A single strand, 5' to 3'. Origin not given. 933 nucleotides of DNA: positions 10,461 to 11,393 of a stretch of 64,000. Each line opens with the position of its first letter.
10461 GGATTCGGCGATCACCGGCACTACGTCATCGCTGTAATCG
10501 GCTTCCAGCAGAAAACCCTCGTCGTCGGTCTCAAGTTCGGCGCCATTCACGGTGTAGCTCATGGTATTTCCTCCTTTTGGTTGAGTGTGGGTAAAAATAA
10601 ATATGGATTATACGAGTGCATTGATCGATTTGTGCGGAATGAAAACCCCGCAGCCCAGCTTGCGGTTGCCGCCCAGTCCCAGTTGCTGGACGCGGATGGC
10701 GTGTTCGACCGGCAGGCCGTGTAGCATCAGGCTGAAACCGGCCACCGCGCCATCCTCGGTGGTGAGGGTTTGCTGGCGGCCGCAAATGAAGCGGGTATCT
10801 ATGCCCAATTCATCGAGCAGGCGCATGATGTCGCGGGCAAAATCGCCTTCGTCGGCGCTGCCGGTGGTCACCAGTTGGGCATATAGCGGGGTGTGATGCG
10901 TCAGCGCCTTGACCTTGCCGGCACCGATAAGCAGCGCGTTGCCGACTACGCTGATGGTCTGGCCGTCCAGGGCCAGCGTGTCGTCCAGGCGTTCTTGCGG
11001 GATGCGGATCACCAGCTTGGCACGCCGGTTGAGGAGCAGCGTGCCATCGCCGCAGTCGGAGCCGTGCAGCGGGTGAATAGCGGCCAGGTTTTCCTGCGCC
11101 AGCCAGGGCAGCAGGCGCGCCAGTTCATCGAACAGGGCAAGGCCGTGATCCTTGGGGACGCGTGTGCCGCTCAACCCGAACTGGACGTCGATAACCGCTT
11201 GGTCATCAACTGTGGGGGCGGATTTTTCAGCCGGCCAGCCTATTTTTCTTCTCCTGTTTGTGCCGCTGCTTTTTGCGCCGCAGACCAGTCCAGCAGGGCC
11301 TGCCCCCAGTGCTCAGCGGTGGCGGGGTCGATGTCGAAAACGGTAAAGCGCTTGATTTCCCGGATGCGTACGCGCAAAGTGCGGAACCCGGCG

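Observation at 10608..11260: Orphan Cas6/Cmx6-like RAMP gene beside the dsr locus, with no canonical start codon for its conserved N-terminus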

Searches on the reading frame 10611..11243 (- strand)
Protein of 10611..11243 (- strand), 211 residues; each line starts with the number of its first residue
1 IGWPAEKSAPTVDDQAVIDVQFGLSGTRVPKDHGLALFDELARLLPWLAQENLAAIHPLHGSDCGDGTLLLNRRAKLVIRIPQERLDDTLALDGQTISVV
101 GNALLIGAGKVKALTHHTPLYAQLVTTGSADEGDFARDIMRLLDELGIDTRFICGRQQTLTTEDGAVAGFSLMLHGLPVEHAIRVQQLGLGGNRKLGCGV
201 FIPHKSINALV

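Call 4: search_protein_families(library=pfam, proteins=[window:10611-11243:-], max_evalue=1)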
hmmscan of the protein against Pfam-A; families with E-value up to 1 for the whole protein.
window:10611-11243:- (211 aa): 1 family
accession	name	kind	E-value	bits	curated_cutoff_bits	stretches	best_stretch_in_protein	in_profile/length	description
PF09559.15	Cas6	-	1.3e-60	205.1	26.7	1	18-206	1-191/191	Cas6 Crispr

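Call 5: search_protein_families(library=ncbifam, proteins=[window:10611-11243:-], max_evalue=1)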
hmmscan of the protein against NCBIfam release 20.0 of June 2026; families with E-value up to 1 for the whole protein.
window:10611-11243:- (211 aa): 1 family
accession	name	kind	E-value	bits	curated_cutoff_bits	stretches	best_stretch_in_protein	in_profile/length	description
TIGR02807.1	cas6_cmx6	equivalog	5.1e-47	160.4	98.85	1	16-203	2-197/197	type I-MYXAN CRISPR-associated protein Cas6/Cmx6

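Call 6: find_homologous_proteins(query=window:10611-11243:-, max_evalue=0.00001)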
Query window:10611-11243:- (211 aa): 451 proteins with E <= 0.00001 among 1765 candidates; the best 120 are listed.
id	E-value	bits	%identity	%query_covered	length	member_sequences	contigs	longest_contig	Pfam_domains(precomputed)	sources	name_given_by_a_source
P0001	6.2e-122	423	90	100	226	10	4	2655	PF09559.16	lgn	-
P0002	1.5e-118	412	99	89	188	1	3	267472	PF09559.16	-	-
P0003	7.2e-110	384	87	95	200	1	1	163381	PF09559.16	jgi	jgi:CRISPR-associated protein Cas6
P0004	1.1e-97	344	74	100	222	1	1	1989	PF09559.16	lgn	-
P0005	7.0e-97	341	73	100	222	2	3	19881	PF09559.16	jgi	-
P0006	9.7e-97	341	71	100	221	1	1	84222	PF09559.16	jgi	jgi:CRISPR-associated protein Cas6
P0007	1.4e-96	340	72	100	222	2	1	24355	PF09559.16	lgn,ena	-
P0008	7.0e-96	338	73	100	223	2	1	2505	PF09559.16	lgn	-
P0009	1.8e-95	337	71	100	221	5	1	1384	PF09559.16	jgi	jgi:CRISPR-associated protein Cas6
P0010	3.1e-94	333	75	96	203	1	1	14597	PF09559.16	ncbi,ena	-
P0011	1.1e-92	328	70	100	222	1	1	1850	PF09559.16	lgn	-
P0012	3.6e-92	326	69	100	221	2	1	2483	PF09559.16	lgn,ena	-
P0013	2.3e-91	323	69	100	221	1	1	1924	PF09559.16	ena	-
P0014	2.6e-91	323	69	100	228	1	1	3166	PF09559.16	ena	-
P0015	6.4e-91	322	67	100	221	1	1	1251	PF09559.16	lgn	-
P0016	1.2e-90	321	69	100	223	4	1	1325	PF09559.16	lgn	-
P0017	5.5e-90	319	68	100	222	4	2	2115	PF09559.16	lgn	-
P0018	6.1e-87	309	73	91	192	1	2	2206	PF09559.16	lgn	-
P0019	1.9e-86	307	74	89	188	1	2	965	PF09559.16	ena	-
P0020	5.1e-86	306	75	86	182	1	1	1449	PF09559.16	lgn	-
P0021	1.2e-85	305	76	87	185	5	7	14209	PF09559.16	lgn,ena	-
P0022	1.1e-84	302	70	91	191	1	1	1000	PF09559.16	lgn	-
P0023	2.4e-84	300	73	87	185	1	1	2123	PF09559.16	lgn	-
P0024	2.8e-83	297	65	100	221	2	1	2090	PF09559.16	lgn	-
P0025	3.0e-83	297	70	89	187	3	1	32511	PF09559.16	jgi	-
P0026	1.2e-82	295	73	85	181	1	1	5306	PF09559.16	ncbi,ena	-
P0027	1.4e-82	295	63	100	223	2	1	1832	PF09559.16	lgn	-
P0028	2.1e-82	294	63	100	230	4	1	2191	PF09559.16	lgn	-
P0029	4.4e-81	290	63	100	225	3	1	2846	PF09559.16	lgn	-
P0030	1.0e-80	289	62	100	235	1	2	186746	PF09559.16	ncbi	-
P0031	1.4e-80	288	63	100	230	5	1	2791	PF09559.16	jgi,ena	-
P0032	1.7e-80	288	62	100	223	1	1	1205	PF09559.16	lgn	-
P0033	1.8e-80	288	66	90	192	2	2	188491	PF09559.16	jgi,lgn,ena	-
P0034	2.1e-80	288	64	100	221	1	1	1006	PF09559.16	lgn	-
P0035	3.3e-80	287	62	100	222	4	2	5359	PF09559.16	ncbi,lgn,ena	-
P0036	3.9e-80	287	61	100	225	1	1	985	PF09559.16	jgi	-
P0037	8.9e-80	286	65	95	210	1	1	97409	PF09559.16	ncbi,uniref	ncbi:type I-MYXAN CRISPR-associated protein Cas6/Cmx6 [Thiobacter aerophilum]|uniref:Type I-MYXAN CR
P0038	1.2e-79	285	68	91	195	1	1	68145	PF09559.16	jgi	-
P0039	1.2e-79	285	64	95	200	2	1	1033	PF09559.16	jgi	-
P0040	1.7e-79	285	62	94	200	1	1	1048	PF09559.16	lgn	-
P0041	1.9e-79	285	63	95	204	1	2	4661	PF09559.16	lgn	-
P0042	3.5e-79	284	70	85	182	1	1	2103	PF09559.16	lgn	-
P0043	2.0e-78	281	61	100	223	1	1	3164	PF09559.16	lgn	-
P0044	2.3e-78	281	75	81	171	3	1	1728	PF09559.16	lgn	-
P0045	2.4e-78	281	60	100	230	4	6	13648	PF09559.16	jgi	jgi:CRISPR-associated protein Cas6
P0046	4.0e-78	280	61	100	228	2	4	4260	PF09559.16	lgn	-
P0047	4.6e-78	280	61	100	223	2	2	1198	PF09559.16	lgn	-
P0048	4.7e-78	280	66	92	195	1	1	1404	PF09559.16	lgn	-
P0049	8.0e-78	279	65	91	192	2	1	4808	PF09559.16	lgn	-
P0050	9.4e-78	279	65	93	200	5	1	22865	PF09559.16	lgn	-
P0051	1.1e-77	279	60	100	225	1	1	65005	PF09559.16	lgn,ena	-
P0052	1.1e-77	279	71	81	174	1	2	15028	PF09559.16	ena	-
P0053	2.1e-77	278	63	93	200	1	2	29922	PF09559.16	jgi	jgi:CRISPR-associated protein Cas6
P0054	2.5e-77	278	65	93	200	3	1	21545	PF09559.16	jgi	jgi:CRISPR-associated protein Cas6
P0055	2.7e-77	277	60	100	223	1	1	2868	PF09559.16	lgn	-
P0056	2.7e-77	277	61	100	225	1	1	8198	PF09559.16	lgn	-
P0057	3.2e-77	277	59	100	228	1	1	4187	PF09559.16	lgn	-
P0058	3.4e-77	277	63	93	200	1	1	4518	PF09559.16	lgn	-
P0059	3.5e-77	277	60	100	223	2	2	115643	PF09559.16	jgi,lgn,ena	-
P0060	4.2e-77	277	61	100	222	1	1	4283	PF09559.16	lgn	-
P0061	4.9e-77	277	61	100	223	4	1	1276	PF09559.16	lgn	-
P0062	5.8e-77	276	64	100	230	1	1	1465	PF09559.16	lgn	-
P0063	6.8e-77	276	64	93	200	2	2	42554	PF09559.16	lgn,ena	-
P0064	8.2e-77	276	61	100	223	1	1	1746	PF09559.16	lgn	-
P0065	9.4e-77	276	62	96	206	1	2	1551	PF09559.16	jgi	jgi:CRISPR-associated protein Cas6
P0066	2.2e-76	274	62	100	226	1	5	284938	PF09559.16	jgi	jgi:CRISPR-associated protein Cas6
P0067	2.5e-76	274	61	98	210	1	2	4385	PF09559.16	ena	-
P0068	3.6e-76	274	62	94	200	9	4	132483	PF09559.16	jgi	jgi:CRISPR-associated protein Cas6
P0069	3.6e-76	274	59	100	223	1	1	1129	PF09559.16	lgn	-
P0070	3.7e-76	274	58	100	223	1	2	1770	PF09559.16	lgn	-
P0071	3.9e-76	274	63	95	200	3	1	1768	PF09559.16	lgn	-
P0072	4.0e-76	274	58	95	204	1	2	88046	PF09559.16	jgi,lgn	jgi:CRISPR-associated protein Cas6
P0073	7.2e-76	273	62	95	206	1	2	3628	PF09559.16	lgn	-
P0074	7.9e-76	273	62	94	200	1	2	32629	PF09559.16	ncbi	-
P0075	8.8e-76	273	58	100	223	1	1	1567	PF09559.16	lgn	-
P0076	8.9e-76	272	64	92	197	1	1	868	PF09559.16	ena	-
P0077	9.0e-76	272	64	92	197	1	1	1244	PF09559.16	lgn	-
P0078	9.1e-76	272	62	95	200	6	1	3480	PF09559.16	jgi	jgi:CRISPR-associated protein Cas6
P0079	1.2e-75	272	61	93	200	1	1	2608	PF09559.16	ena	-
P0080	1.4e-75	272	63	96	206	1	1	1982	PF09559.16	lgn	-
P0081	2.7e-75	271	58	100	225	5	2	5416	PF09559.16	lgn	-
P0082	3.0e-75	271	63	96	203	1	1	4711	PF09559.16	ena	-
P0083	3.4e-75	271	58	100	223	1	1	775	PF09559.16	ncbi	-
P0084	4.1e-75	270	62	92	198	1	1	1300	PF09559.16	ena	-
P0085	5.6e-75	270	58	100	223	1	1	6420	PF09559.16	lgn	-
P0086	5.9e-75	270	59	100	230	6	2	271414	PF09559.16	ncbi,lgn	-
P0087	6.5e-75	270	59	100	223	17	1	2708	PF09559.16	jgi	-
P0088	6.9e-75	270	63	91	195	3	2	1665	PF09559.16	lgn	-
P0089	8.5e-75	269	62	100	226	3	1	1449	PF09559.16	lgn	-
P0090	8.6e-75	269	59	100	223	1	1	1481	PF09559.16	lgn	-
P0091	1.2e-74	269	62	95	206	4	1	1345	PF09559.16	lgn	-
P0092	1.5e-74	268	63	92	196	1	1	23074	PF09559.16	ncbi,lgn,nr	ncbi:MAG: type I-MYXAN CRISPR-associated protein Cas6/Cmx6 [Sulfurimicrobium sp.]|nr:type I-MYXAN CR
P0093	1.7e-74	268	63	95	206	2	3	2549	PF09559.16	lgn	-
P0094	1.8e-74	268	64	92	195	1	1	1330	PF09559.16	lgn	-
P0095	1.9e-74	268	57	100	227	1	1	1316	PF09559.16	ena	-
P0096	2.5e-74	268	64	92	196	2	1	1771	PF09559.16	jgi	-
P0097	3.3e-74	267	63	96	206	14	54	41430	PF09559.16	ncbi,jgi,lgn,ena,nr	ncbi:MAG: type I-MYXAN CRISPR-associated protein Cas6/Cmx6 [Betaproteobacteria bacterium CG2_30_59_4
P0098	4.1e-74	267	60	94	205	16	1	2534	PF09559.16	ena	-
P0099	4.2e-74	267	59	100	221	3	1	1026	PF09559.16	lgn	-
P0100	4.3e-74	267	62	96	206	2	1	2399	PF09559.16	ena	-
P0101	5.0e-74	267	62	92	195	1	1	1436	PF09559.16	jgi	jgi:CRISPR-associated protein Cas6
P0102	5.3e-74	267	58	100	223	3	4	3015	PF09559.16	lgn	-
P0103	6.3e-74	266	63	96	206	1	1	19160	PF09559.16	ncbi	-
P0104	6.6e-74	266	58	100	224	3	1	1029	PF09559.16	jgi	jgi:CRISPR-associated protein Cas6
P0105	7.7e-74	266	59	100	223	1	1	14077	PF09559.16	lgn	-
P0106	8.8e-74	266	63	96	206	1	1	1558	PF09559.16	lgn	-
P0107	9.0e-74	266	63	95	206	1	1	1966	PF09559.16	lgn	-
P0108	9.2e-74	266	60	96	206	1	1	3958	PF09559.16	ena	-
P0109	1.2e-73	265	62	95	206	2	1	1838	PF09559.16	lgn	-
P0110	1.2e-73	265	63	95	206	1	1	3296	PF09559.16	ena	-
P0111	1.3e-73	265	60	100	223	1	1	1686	PF09559.16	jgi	-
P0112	1.5e-73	265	57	100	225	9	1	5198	PF09559.16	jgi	-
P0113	1.8e-73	265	62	92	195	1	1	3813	PF09559.16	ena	-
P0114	2.3e-73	265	62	96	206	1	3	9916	PF09559.16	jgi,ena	jgi:CRISPR-associated protein Cas6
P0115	2.5e-73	265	58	100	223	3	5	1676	PF09559.16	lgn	-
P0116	2.5e-73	264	57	100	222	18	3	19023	PF09559.16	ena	-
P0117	2.6e-73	264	62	96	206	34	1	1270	PF09559.16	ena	-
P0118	2.8e-73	264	59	94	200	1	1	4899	PF09559.16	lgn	-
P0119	3.2e-73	264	60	92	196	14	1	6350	PF09559.16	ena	-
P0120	3.2e-73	264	59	100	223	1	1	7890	PF09559.16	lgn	-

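Call 12: find_related_loci(query=A1, collection=genome_contigs, flank=6000)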
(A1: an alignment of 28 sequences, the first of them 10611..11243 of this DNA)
Query A1 (211 aa) in genome_contigs; peptide patterns used: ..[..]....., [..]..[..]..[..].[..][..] (x = any residue, [..] = any of these).
495 stretches matched a pattern; 463 encode a relative of the query (tblastn E <= 1e-3); the best 80 are kept; 80 distinct loci.
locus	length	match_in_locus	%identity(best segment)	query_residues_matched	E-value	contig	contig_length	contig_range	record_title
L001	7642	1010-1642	75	1-211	2e-103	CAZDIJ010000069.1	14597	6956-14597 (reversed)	MAG TPA_asm: uncultured Sulfuricella sp. isolate binchicken_co266_137 genome assembly, contig: NODE_7012_length_14597_co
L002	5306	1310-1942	72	1-211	3e-102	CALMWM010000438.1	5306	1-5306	MAG TPA_asm: uncultured Gallionellaceae bacterium isolate SRR6284162_bin.50_CONCOCT_v1.1_MAG genome assembly, contig: ER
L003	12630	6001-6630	69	1-210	3e-98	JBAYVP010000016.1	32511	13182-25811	MAG: Sulfuricellaceae bacterium isolate SO_2016_LW3_62 scaffold02074_LW162_2016, whole genome shotgun sequence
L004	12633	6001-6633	67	1-211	9e-95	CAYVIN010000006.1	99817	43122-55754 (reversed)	MAG TPA_asm: uncultured Sulfuricella sp. isolate SRP302447_co3_331 genome assembly, contig: NODE_576_length_99817_cov_15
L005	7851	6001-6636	65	1-211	3e-93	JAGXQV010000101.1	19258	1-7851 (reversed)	MAG: Sulfuricella sp. isolate CROMO_A_6 c_000000563943, whole genome shotgun sequence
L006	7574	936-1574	62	1-211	3e-85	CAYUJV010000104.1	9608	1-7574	MAG TPA_asm: uncultured Burkholderiales bacterium isolate SRP290908_co1_82 genome assembly, contig: NODE_10394_length_96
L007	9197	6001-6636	63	1-210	7e-85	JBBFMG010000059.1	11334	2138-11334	MAG: Burkholderiales bacterium isolate Uz-U4-45 NODE_59_length_11334_cov_3.752865, whole genome shotgun sequence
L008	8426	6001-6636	61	1-210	8e-84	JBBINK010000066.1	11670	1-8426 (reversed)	MAG: Betaproteobacteria bacterium isolate PGF172224_bin_254 NODE_2657_length_11670_cov_3.758588, whole genome shotgun se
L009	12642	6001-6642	62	1-211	4e-83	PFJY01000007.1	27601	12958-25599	MAG: Hydrogenophilales bacterium CG_4_10_14_3_um_filter_58_23 CG_4_10_14_3_um_filter_scaffold_756_c, whole genome shotgu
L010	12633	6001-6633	60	1-210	2e-82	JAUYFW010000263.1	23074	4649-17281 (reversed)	MAG: Sulfurimicrobium sp. isolate C21_metabat.bin.40 C21_k141_415719, whole genome shotgun sequence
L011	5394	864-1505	62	1-211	4e-82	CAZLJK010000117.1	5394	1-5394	MAG TPA_asm: uncultured Sulfuricella sp. isolate SRP062349_co5_237 genome assembly, contig: NODE_10861_length_5394_cov_3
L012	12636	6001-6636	58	1-210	1e-81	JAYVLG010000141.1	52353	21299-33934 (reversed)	MAG: Sulfurirhabdus sp. isolate GL54_UP_metabat_36 GL54_UP_metabat_36_140, whole genome shotgun sequence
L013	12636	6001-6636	60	1-211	7e-82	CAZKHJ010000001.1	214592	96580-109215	MAG TPA_asm: uncultured Sulfuricella sp. isolate binchicken_co326_84 genome assembly, contig: NODE_5_length_214592_cov_8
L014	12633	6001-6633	58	1-210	2e-81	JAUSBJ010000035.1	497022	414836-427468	MAG: Sulfurimicrobium sp. isolate E6_metabat.bin.55 E6_k141_399158, whole genome shotgun sequence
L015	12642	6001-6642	61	1-211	2e-81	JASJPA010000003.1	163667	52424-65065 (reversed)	MAG: Sulfuricella sp. isolate MAG_156 NODE_58_length_163667_cov_897.843593, whole genome shotgun sequence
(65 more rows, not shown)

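Call 21: search_solved_structures(query=A1, max_evalue=1, show_alignments=2)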
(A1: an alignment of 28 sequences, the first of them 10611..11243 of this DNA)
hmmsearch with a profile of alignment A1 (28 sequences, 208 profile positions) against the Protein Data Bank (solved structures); distinct sequences matched with E-value up to 1: 5.
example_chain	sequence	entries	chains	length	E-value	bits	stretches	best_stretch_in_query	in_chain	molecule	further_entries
8fcj_B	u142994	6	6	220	2.3e-29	105.8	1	9-201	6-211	Type I-B CRISPR-associated protein Cas6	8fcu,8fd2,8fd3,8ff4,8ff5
3ah7_A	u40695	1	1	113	0.1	15.5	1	129-201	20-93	[2Fe-2S]ferredoxin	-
7uva_B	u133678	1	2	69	0.16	14.9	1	115-144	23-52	Lysine-specific demethylase 2A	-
4qwn_B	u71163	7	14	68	0.16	14.9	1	115-144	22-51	Lysine-specific demethylase 2A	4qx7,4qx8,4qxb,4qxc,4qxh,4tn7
9phv_D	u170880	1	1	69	0.16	14.8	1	115-144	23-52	Lysine-specific demethylase 2A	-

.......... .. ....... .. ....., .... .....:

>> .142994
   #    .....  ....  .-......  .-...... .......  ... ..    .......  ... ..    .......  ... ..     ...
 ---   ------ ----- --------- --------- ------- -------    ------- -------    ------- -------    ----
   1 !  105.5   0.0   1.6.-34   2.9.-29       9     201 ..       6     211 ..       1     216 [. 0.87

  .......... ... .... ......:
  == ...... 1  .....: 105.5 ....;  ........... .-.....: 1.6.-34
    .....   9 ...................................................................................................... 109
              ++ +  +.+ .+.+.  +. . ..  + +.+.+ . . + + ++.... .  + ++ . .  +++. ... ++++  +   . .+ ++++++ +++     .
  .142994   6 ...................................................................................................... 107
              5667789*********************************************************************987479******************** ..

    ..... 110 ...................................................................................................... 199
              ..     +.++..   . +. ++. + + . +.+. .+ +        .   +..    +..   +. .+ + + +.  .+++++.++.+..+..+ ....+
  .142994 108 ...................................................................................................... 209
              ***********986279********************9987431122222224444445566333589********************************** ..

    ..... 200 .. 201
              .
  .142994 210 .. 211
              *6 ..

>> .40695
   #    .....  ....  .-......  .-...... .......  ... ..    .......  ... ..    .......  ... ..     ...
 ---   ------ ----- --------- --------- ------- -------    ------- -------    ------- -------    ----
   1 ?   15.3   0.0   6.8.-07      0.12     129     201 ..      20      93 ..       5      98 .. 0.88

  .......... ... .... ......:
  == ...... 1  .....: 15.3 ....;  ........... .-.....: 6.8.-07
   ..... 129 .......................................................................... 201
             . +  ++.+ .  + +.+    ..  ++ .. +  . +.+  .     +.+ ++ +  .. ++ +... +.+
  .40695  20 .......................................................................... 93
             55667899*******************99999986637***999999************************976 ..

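Call 40: search_protein_families(library=padloc, alignment_id=A3, max_evalue=0.001)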
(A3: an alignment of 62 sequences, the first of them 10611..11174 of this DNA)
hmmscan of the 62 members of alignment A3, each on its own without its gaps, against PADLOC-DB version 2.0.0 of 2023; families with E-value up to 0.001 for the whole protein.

A. member 1, window:10611-11174:- (188 aa): 6 families
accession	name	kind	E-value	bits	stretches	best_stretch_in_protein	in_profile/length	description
PDLC01625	Cas6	-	2.3e-57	192.3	1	2-183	7-189/189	"CAS-I,CAS-II,CAS-III,CAS-IV,CAS-V,CAS-VI; crRNAmaturation"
PDLC01346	Cas6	-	2.2e-52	176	1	2-183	8-191/191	"CAS-I,CAS-II,CAS-III,CAS-IV,CAS-V,CAS-VI; crRNAmaturation"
PDLC01316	Cas6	-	6.1e-48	161.5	1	2-180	8-185/185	"CAS-I,CAS-II,CAS-III,CAS-IV,CAS-V,CAS-VI; crRNAmaturation"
PDLC00953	Cas6a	-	1.8e-44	150.2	1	2-180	11-197/197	"CRISPR-associated protein Cas6, subtype MYXAN"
PDLC02102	Cas6b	-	2.8e-30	103.7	1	2-182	11-199/200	-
PDLC02106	Cas6b2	-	2.5e-25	87.6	1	2-180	16-202/203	-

B. families by the number of members that match (of 62 scanned): 30 families (the first 25 are shown)
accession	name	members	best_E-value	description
PDLC03040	REase_I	1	0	Type I restriction enzyme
PDLC03044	REase_I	1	7.5e-69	Type I restriction enzyme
PDLC03041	REase_I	1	5.2e-60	Type I restriction enzyme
PDLC01625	Cas6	1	2.3e-57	"CAS-I,CAS-II,CAS-III,CAS-IV,CAS-V,CAS-VI; crRNAmaturation"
PDLC01346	Cas6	1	2.2e-52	"CAS-I,CAS-II,CAS-III,CAS-IV,CAS-V,CAS-VI; crRNAmaturation"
PDLC03048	REase_I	1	4.4e-50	Type I restriction enzyme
PDLC04787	PDC-S01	1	4.6e-48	-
PDLC01316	Cas6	1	6.1e-48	"CAS-I,CAS-II,CAS-III,CAS-IV,CAS-V,CAS-VI; crRNAmaturation"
PDLC00953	Cas6a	1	1.8e-44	"CRISPR-associated protein Cas6, subtype MYXAN"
PDLC04790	PDC-S01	1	3.9e-44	-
PDLC04789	PDC-S01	1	1.2e-37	-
PDLC02630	DrmD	1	4.6e-34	DrmD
PDLC04791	PDC-S01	1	3.1e-31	-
PDLC02102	Cas6b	1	2.8e-30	-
PDLC02106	Cas6b2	1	2.5e-25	-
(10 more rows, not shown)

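Call 41: search_protein_families(library=pfam, alignment_id=A3, max_evalue=0.00001)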
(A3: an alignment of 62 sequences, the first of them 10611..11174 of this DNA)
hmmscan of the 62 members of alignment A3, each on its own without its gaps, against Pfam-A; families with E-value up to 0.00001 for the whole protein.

A. member 1, window:10611-11174:- (188 aa): 1 family
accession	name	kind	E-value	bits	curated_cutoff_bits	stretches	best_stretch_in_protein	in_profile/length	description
PF09559.15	Cas6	-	1.9e-57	194.8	26.7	1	2-183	8-191/191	Cas6 Crispr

B. families by the number of members that match (of 62 scanned): 81 families (the first 25 are shown)
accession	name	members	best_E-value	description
PF00016.26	RuBisCO_large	2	1.3e-136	Ribulose bisphosphate carboxylase large chain, catalytic domain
PF03466.25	LysR_substrate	2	4.3e-58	LysR substrate binding domain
PF04358.19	DsrC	2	1.3e-48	DsrC like protein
PF02788.21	RuBisCO_large_N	2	1.2e-40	Ribulose bisphosphate carboxylase large chain, N-terminal domain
PF02635.20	DsrE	2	3.1e-34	DsrE/DsrF-like family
PF01077.27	NIR_SIR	2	1.6e-30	Nitrite and sulphite reductase 4Fe-4S domain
PF00126.33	HTH_1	2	2.6e-21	Bacterial regulatory helix-turn-helix protein, lysR family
PF12838.12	Fer4_7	2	3.8e-11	4Fe-4S dicluster domain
PF13187.11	Fer4_9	2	3.1e-08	4Fe-4S dicluster domain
PF13237.11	Fer4_10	2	3.8e-07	4Fe-4S dicluster domain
PF07798.16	CCDC90-like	2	7.7e-07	Coiled-coil domain-containing protein 90-like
PF00037.32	Fer4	2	2.1e-06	4Fe-4S binding domain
PF00311.23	PEPcase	1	0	Phosphoenolpyruvate carboxylase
PF00873.25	ACR_tran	1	9.9e-262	AcrB/AcrD/AcrF family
PF11867.13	T1RH-like_C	1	3.8e-128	Type I restriction enzyme HindI endonuclease subunit-like, C-terminal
PF09559.15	Cas6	1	1.9e-57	Cas6 Crispr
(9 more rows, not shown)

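Call 50: predict_structure(alignment_id=A1)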
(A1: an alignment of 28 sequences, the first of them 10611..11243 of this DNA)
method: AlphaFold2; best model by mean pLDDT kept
length: 211 residues; sequences in the alignment: 28
mean_pLDDT: 74.2   pTM: 0.61
mean pLDDT of the five models: 74.2, 73.6, 70.1, 64.2, 62.8
residues with pLDDT >= 90: 41; 70-90: 105; 50-70: 36; < 50: 29
segments of 3 or more residues with pLDDT < 50: 1-11, 192-200, 204-211
pLDDT, mean of each block of 10 residues (from residue 1): 40 69 91 81 89 76 84 87 92 94 94 68 70 84 79 74 68 72 66 43 40 28
secondary structure, 60 per line:
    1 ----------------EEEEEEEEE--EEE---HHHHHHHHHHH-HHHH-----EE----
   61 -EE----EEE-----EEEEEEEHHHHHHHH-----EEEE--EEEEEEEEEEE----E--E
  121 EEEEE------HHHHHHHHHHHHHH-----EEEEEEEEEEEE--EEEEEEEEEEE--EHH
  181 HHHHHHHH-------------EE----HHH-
elements in order: E17-25 E28-30 H34-44 H46-49 E68-70 E76-82 H83-90 E96-99 E102-112 E120-125 H132-145 E151-162 E165-175 H179-188
